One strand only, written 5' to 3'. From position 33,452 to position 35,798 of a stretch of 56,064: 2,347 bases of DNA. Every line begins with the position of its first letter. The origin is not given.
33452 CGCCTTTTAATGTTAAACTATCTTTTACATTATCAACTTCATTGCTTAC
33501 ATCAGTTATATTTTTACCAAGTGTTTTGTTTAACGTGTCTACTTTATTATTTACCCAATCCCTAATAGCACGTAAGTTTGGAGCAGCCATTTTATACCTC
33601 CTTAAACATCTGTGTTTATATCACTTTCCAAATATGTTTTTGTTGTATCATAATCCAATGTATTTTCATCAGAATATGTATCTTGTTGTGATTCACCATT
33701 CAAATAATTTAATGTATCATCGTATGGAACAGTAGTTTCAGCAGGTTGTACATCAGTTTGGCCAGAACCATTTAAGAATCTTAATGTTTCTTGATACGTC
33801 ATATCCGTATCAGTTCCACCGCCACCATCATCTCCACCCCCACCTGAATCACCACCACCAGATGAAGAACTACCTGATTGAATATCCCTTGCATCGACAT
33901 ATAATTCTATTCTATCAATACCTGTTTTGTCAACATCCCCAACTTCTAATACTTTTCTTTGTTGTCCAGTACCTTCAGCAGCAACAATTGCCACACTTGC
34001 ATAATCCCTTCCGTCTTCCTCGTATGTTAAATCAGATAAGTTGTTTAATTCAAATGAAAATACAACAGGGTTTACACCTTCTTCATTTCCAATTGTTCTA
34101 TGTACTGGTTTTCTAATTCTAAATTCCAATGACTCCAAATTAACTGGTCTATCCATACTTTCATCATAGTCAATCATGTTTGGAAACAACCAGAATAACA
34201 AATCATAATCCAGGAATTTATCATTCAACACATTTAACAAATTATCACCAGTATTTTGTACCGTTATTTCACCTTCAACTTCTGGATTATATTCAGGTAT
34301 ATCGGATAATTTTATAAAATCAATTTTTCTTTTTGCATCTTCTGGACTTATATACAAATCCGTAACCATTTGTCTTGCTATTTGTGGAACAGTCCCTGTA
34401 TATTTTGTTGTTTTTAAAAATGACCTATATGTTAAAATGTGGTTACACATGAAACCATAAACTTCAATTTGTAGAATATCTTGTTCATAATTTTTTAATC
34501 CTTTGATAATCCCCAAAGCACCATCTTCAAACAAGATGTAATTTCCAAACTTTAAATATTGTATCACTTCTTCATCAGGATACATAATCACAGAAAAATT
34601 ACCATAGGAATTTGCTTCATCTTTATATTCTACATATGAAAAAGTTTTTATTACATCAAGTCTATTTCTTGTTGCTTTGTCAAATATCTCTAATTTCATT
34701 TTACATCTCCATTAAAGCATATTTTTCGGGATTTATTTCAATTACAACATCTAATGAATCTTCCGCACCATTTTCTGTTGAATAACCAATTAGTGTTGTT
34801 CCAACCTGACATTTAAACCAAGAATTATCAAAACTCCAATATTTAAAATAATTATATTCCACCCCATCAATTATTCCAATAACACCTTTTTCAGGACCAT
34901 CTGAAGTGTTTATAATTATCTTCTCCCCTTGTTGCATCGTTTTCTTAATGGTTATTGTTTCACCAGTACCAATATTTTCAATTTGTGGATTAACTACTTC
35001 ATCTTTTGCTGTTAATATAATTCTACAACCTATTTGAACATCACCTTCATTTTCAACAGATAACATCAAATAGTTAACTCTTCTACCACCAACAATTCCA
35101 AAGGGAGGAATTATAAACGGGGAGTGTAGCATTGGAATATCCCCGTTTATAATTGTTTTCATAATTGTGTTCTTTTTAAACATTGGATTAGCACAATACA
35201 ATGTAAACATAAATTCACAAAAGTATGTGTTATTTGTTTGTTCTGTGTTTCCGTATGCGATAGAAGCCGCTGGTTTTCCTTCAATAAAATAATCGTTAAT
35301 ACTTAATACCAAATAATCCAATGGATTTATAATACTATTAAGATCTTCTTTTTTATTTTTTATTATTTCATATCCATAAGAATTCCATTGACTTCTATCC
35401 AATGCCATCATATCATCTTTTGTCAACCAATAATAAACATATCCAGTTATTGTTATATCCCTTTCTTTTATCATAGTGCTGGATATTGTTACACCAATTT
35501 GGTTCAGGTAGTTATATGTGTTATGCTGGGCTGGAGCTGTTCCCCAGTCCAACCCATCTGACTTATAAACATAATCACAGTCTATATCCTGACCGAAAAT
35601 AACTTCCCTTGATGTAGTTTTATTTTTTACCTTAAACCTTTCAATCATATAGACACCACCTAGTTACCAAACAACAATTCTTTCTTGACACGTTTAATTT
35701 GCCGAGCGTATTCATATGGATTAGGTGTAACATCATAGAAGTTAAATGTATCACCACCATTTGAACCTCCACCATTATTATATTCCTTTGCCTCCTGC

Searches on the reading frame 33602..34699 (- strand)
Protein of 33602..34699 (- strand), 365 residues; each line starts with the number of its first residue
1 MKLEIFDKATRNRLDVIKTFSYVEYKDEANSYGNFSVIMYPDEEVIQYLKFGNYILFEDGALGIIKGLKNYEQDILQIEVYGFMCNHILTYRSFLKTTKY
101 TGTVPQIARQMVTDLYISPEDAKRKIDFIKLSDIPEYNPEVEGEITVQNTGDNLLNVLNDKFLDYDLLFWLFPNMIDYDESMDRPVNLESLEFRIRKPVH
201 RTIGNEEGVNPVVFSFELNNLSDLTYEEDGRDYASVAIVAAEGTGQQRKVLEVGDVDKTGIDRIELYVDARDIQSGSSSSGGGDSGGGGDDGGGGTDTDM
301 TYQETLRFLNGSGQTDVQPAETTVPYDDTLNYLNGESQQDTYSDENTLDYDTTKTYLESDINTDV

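Call 8: search_protein_families(library=phrogs, proteins=[window:33602-34699:-], max_evalue=0.01)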
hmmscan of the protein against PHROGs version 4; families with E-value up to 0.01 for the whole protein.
window:33602-34699:- (365 aa): 1 family
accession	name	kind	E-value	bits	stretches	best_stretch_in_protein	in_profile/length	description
phrog_538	-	tail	2.1e-38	133.4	1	1-304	29-299/684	minor tail protein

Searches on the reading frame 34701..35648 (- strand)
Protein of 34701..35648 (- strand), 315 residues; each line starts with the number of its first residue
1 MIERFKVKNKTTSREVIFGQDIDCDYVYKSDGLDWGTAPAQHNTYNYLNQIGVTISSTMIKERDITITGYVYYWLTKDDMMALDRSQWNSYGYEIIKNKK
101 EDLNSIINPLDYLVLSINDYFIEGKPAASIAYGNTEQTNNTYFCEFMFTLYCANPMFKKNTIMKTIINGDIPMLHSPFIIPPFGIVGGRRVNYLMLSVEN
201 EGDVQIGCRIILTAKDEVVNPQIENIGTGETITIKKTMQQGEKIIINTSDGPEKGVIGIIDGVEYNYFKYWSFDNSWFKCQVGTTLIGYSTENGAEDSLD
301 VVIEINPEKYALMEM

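Call 66: search_protein_families(library=pfam, proteins=[window:34701-35648:-], max_evalue=0.001)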
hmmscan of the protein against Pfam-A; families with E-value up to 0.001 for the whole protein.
window:34701-35648:- (315 aa): 1 family
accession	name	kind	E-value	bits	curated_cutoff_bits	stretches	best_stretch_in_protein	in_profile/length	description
PF22768.1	SPP1_Dit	-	1.2e-05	25.9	25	1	202-289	2-82/97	Siphovirus-type tail component, C-terminal domain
